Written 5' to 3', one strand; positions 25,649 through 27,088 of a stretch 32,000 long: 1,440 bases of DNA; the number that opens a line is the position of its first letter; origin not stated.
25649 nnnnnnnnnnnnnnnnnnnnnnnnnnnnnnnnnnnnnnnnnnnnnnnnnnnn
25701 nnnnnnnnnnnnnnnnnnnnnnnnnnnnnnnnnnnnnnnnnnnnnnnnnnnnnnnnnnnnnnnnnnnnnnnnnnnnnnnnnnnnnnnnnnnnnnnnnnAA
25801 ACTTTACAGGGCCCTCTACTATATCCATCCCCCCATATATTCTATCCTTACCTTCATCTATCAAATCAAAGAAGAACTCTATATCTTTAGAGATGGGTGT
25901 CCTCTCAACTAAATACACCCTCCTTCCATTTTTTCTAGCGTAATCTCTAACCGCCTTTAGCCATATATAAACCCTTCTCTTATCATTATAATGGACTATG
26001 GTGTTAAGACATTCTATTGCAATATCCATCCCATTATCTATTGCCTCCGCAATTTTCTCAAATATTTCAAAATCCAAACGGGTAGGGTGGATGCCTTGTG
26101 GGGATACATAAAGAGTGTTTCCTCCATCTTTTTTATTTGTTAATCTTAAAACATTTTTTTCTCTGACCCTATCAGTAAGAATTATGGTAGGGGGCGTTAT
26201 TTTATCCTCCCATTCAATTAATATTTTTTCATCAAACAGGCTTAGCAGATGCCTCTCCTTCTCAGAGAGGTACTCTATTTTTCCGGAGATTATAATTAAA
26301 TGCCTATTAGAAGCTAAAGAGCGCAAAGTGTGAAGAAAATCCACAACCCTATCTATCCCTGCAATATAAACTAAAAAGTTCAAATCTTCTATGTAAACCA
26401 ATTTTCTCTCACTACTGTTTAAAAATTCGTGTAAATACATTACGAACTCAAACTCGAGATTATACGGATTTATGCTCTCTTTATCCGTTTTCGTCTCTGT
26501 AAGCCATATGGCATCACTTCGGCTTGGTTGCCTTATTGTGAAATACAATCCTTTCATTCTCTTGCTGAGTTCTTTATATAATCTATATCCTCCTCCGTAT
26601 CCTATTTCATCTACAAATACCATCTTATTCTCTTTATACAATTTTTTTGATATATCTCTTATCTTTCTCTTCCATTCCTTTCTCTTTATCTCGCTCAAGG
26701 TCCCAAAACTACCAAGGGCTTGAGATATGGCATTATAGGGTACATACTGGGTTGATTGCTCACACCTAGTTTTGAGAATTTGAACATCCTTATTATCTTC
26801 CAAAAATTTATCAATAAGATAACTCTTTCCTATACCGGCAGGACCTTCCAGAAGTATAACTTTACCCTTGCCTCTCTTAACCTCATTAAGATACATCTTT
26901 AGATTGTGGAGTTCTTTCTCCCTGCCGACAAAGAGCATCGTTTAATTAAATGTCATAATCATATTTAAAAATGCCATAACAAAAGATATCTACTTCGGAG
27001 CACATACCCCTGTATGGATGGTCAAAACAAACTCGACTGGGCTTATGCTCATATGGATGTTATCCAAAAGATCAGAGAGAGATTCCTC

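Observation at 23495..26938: STAND-type NTPase whose P-loop domain is split by about 270 aa made of two DUF835-like modules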

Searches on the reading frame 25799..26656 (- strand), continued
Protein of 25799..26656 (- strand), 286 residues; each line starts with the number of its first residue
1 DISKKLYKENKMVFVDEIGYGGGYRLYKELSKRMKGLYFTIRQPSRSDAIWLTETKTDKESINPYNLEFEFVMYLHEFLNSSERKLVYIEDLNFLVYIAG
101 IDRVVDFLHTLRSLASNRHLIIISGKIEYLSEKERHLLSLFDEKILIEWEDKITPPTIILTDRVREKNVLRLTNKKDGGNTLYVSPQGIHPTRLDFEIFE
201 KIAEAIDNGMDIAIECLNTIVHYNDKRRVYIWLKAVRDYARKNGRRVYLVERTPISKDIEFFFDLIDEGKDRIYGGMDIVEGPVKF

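Call 71: search_protein_families(library=pfam, proteins=[P0171, P0178, P0172, P0113, P0100, P0153, P0055], max_evalue=0.001)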
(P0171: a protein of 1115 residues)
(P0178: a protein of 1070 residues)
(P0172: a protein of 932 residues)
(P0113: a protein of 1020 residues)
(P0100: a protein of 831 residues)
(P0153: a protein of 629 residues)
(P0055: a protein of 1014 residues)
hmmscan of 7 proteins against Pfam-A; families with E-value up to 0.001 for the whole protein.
P0171 (1115 aa): 25 families
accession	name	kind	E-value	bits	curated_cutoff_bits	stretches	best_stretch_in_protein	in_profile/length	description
PF13424.12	TPR_12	-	4.3e-69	229.1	30.1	8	825-897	2-76/77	Tetratricopeptide repeat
PF07719.23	TPR_2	-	7.2e-32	107.3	27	1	826-856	1-31/34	Tetratricopeptide repeat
PF13374.12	TPR_10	-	2.4e-31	107.2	27.5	1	748-779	4-35/42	Tetratricopeptide repeat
PF00515.34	TPR_1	-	1e-30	104.7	27.8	3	826-857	1-32/34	Tetratricopeptide repeat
PF13181.12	TPR_8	-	6.6e-30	101.1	25.7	0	826-858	1-33/34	Tetratricopeptide repeat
PF17874.7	TPR_MalT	-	9.9e-21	74.8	45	3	721-866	13-162/336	MalT-like TPR region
PF13191.12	AAA_16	-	1.9e-15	58.2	32.6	1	267-411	5-167/167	AAA ATPase domain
PF13432.12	TPR_16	-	5.5e-13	49.5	32.7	1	1032-1093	3-58/65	Tetratricopeptide repeat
PF01637.24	ATPase_2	-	8.3e-11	42.6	33.2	1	264-482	1-224/225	ATPase domain predominantly from Archaea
PF13176.12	TPR_7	-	1.8e-10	40.5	27.9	0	832-853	5-26/36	Tetratricopeptide repeat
PF24885.1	TPR_NPHP3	-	2.1e-10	40.8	100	1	768-899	81-216/239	Nephrocystin-3 TPR domain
PF05763.18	DUF835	-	6.1e-10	39.4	33.1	1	28-115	20-107/136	Protein of unknown function (DUF835)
PF13428.12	TPR_14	-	7.3e-10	39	23.5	0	748-776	3-31/44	Tetratricopeptide repeat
PF14938.12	SNAP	-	9e-10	38.9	25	1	760-851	88-180/282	Soluble NSF attachment protein, SNAP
PF13431.12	TPR_17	-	2.9e-08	33.8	24.4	0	868-887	15-34/34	Tetratricopeptide repeat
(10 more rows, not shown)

P0178 (1070 aa): 44 families (the best 25 are shown)
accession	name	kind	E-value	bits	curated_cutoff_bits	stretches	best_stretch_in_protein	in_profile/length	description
PF13424.12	TPR_12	-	3.4e-56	187.8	30.1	4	780-851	3-76/77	Tetratricopeptide repeat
PF07719.23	TPR_2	-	4.3e-42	139.2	27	2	780-810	1-31/34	Tetratricopeptide repeat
PF00515.34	TPR_1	-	8.5e-40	133.4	27.8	2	780-811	1-32/34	Tetratricopeptide repeat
PF13374.12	TPR_10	-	9e-38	127.7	27.5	3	862-892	4-34/42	Tetratricopeptide repeat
PF13176.12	TPR_7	-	2.7e-32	108.5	27.9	2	782-816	1-35/36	Tetratricopeptide repeat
PF13181.12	TPR_8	-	3.1e-31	105.3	25.7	0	822-851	3-32/34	Tetratricopeptide repeat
PF13432.12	TPR_16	-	3.8e-24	85.2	32.7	2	947-1008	4-59/65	Tetratricopeptide repeat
PF17874.7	TPR_MalT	-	7.6e-24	85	45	1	793-977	14-198/336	MalT-like TPR region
PF13191.12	AAA_16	-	3.5e-21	76.8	32.6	1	266-417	3-167/167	AAA ATPase domain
PF13428.12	TPR_14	-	1.2e-20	72.3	23.5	0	981-1007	2-28/44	Tetratricopeptide repeat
PF14559.12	TPR_19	-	2.9e-15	56.8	25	0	951-1012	2-57/68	Tetratricopeptide repeat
PF10602.15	RPN7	-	1e-14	55.1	29.6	0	862-961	38-134/174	26S proteasome subunit RPN7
PF13371.12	TPR_9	-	7.4e-14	52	35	0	786-812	35-61/73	Tetratricopeptide repeat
PF12862.13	ANAPC5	-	1e-12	48.4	23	1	751-816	9-74/91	Anaphase-promoting complex subunit 5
PF13174.12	TPR_6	-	2.3e-11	44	26.3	0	986-1005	6-25/33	Tetratricopeptide repeat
PF05763.18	DUF835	-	5.8e-11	42.8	33.1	1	28-131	13-120/136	Protein of unknown function (DUF835)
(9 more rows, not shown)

P0172 (932 aa): 6 families
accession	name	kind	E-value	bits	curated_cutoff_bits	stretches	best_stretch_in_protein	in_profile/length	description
PF05763.18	DUF835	-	1.7e-26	93.1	33.1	1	13-149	4-136/136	Protein of unknown function (DUF835)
PF17874.7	TPR_MalT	-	1.3e-07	31.7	45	1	598-777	75-256/336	MalT-like TPR region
PF13424.12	TPR_12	-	2.9e-07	31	30.1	1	645-715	4-77/77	Tetratricopeptide repeat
PF07719.23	TPR_2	-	4.5e-06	26.8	27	0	526-547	7-28/34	Tetratricopeptide repeat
PF07721.20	TPR_4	-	3.5e-05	24.4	27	0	684-707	2-25/26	Tetratricopeptide repeat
PF00515.34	TPR_1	-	0.00043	20.4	27.8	0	525-548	6-29/34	Tetratricopeptide repeat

P0113 (1020 aa): 21 families
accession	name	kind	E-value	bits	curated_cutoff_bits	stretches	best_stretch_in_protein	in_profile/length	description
PF13424.12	TPR_12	-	9.2e-46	154.4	30.1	6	807-879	2-76/77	Tetratricopeptide repeat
PF05763.18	DUF835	-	4.6e-28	98.1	33.1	1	133-258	6-134/136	Protein of unknown function (DUF835)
PF07719.23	TPR_2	-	4.4e-21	73.6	27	1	848-878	1-31/34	Tetratricopeptide repeat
PF00515.34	TPR_1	-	2.3e-18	65.6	27.8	1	848-878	1-31/34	Tetratricopeptide repeat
PF17874.7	TPR_MalT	-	5.5e-18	65.8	45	3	739-840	12-112/336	MalT-like TPR region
PF13181.12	TPR_8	-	6.7e-16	57.5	25.7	1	848-879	1-32/34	Tetratricopeptide repeat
PF13374.12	TPR_10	-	9.6e-16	57.7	27.5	1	848-880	2-34/42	Tetratricopeptide repeat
PF01637.24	ATPase_2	-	6.1e-13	49.5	33.2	1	314-520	1-223/225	ATPase domain predominantly from Archaea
PF13176.12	TPR_7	-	1.3e-11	44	27.9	0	770-803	1-34/36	Tetratricopeptide repeat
PF14938.12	SNAP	-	1.6e-11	44.7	25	1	783-914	50-182/282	Soluble NSF attachment protein, SNAP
PF13191.12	AAA_16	-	8e-11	43.2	32.6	1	314-455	2-167/167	AAA ATPase domain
PF13428.12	TPR_14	-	4.6e-10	39.6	23.5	0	860-880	13-33/44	Tetratricopeptide repeat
PF13401.12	AAA_22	-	3e-09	37.7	27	1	335-459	7-123/130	AAA domain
PF13414.12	TPR_11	-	1.9e-08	34.3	26.8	0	861-879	7-25/42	TPR repeat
PF10602.15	RPN7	-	3.1e-08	33.9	29.6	1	822-951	10-136/174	26S proteasome subunit RPN7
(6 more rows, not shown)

P0100 (831 aa): 24 families
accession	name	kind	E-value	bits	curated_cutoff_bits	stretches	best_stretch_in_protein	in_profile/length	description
PF05763.18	DUF835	-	5.9e-60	201.4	33.1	2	691-827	2-136/136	Protein of unknown function (DUF835)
PF00515.34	TPR_1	-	5.2e-42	140.4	27.8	4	482-514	2-34/34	Tetratricopeptide repeat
PF07719.23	TPR_2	-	4.1e-34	114.3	27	3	482-514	2-34/34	Tetratricopeptide repeat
PF13414.12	TPR_11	-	6.3e-31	106.2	26.8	3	524-563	3-42/42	TPR repeat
PF13181.12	TPR_8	-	6e-27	91.9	25.7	2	481-513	1-33/34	Tetratricopeptide repeat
PF13431.12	TPR_17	-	1.8e-26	90.6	24.4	3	537-570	1-34/34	Tetratricopeptide repeat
PF13432.12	TPR_16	-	3.3e-22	79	32.7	3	460-514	10-64/65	Tetratricopeptide repeat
PF13428.12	TPR_14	-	1.7e-21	74.9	23.5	1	524-556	10-42/44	Tetratricopeptide repeat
PF13371.12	TPR_9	-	9.4e-18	64.4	35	2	530-587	10-67/73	Tetratricopeptide repeat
PF14559.12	TPR_19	-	1.2e-16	61.3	25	2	426-487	4-64/68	Tetratricopeptide repeat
PF13424.12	TPR_12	-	3.4e-15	56.4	30.1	2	482-544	4-74/77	Tetratricopeptide repeat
PF13176.12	TPR_7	-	8.6e-14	50.8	27.9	0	483-514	1-34/36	Tetratricopeptide repeat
PF13174.12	TPR_6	-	4.1e-10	40.1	26.3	0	416-444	3-31/33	Tetratricopeptide repeat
PF01239.28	PPTA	-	8.6e-09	35.1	29.5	0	469-492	7-30/32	Protein prenyltransferase alpha subunit repeat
PF23914.1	TPR_CcmH_CycH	-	1.1e-08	35.5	42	0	474-517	43-86/158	Cytochrome c-type biogenesis protein H TPR domain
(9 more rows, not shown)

P0153 (629 aa): 7 families
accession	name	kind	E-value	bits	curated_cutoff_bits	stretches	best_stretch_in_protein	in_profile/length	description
PF05763.18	DUF835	-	3.9e-18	66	33.1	1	109-235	12-136/136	Protein of unknown function (DUF835)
PF17863.7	AAA_lid_2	-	9.3e-18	64.2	22.7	1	553-622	4-74/74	AAA lid domain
PF01078.27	Mg_chelatase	-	2.6e-11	43.8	20.3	1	411-473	96-158/207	Magnesium chelatase, subunit ChlI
PF07728.20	AAA_5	-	1.3e-07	32.2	22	1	378-485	25-138/139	AAA domain (dynein-related subfamily)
PF00493.29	MCM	-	3.7e-06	26.7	23.3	1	410-479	110-179/224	MCM P-loop domain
PF13248.11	Zn_ribbon_3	-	0.00076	19.3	27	0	60-79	4-23/26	zinc-ribbon domain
PF20030.5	bpMoxR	-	0.0009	18.8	27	0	394-499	72-173/205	MoxR domain in the MoxR-vWA-beta-propeller ternary systems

P0055 (1014 aa): 3 families
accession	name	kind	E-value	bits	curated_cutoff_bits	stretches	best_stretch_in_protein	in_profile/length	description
PF05763.18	DUF835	-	1.4e-16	60.9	33.1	2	203-304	28-135/136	Protein of unknown function (DUF835)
PF14446.12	Prok-RING_1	-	1.4e-09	38.2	29.1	1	969-1007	5-46/54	Prokaryotic RING finger family 1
PF00130.28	C1_1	-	6.3e-05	23.2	26.5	1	967-1008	10-52/53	Phorbol esters/diacylglycerol binding domain (C1 domain)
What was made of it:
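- Closest known: Linear DUF835-STAND-TPR fusions. Same: The same three building blocks (DUF835, an AAA_16-type NOD, TPR) occur in one polypeptide (call 71).
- It also sits in the N-terminal effector position of other STAND-TPR proteins (call 71).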

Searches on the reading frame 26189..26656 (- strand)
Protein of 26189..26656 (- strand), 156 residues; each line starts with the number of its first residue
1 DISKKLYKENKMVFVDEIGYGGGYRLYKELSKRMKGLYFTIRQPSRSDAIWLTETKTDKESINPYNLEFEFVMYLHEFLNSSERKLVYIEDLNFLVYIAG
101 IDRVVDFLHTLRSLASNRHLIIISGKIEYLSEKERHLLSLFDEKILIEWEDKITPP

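Call 6: search_protein_families(library=pfam, proteins=[window:26189-26656:-], max_evalue=1)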
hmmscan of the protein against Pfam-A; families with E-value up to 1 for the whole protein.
seq(156 aa): 1 family
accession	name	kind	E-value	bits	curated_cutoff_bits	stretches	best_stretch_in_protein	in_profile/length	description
PF05763.18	DUF835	-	1.9e-12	47.6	33.1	1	43-139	38-133/136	Protein of unknown function (DUF835)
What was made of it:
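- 26204..26626 (-): iKaiC/DUF835 module 1 (aa 105-245). It is a complete beta-alpha-beta KaiC-like core without a P-loop. MVFVDE is its first strand and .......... is its Walker-B-equivalent strand. DUF835 47.6 bits, above cutoff (call 6).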

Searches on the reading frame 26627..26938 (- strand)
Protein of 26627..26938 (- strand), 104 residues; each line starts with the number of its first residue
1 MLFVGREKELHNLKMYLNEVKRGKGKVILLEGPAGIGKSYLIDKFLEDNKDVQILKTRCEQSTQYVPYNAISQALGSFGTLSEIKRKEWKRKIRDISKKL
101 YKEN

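Call 6: search_protein_families(library=pfam, proteins=[window:26627-26938:-], max_evalue=1)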
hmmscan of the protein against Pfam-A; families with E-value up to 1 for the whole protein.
seq(104 aa): 26 families (the best 25 are shown)
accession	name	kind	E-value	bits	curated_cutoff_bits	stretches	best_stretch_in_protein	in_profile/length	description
PF13191.12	AAA_16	-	1.1e-14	55.7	32.6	1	3-87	2-85/167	AAA ATPase domain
PF01637.24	ATPase_2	-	2.3e-05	24.8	33.2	1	3-54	1-49/225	ATPase domain predominantly from Archaea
PF13401.12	AAA_22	-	0.00031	21.5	27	1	25-76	5-59/130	AAA domain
PF10923.14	BrxC_BrxD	-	0.00031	20.2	22.2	1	2-56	26-80/414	BREX system ATP-binding protein BrxC/D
PF05621.17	TniB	-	0.00067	19.6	22.4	1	9-52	19-62/189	Bacterial TniB protein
PF07693.20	KAP_NTPase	-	0.0016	18.2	20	1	7-60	2-48/293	KAP family P-loop domain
PF13173.12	AAA_14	-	0.0029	18.1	27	1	25-65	2-43/129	AAA domain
PF05729.18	NACHT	-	0.003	17.8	26.7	1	27-56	2-31/167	NACHT domain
PF25201.1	nSTAND6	-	0.0058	17.1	27.7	1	5-84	3-77/148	Novel STAND NTPase 6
PF10443.15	RNA12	-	0.0067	15.7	27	1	6-61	1-52/429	RNA12 protein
PF00931.28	NB-ARC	-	0.01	15.6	23.5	1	7-53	2-46/248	NB-ARC domain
PF03193.22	RsgA_GTPase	-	0.014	15.6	30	1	24-52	105-132/174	RsgA GTPase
PF12775.13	AAA_7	-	0.018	15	25.8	1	23-63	31-71/181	P-loop containing dynein motor region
PF03969.22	AFG1_ATPase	-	0.031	13.7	27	1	20-48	56-84/361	AFG1-like ATPase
PF08477.19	Roc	-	0.032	14.9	27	1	27-57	2-31/119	Ras of Complex, Roc, domain of DAPkinase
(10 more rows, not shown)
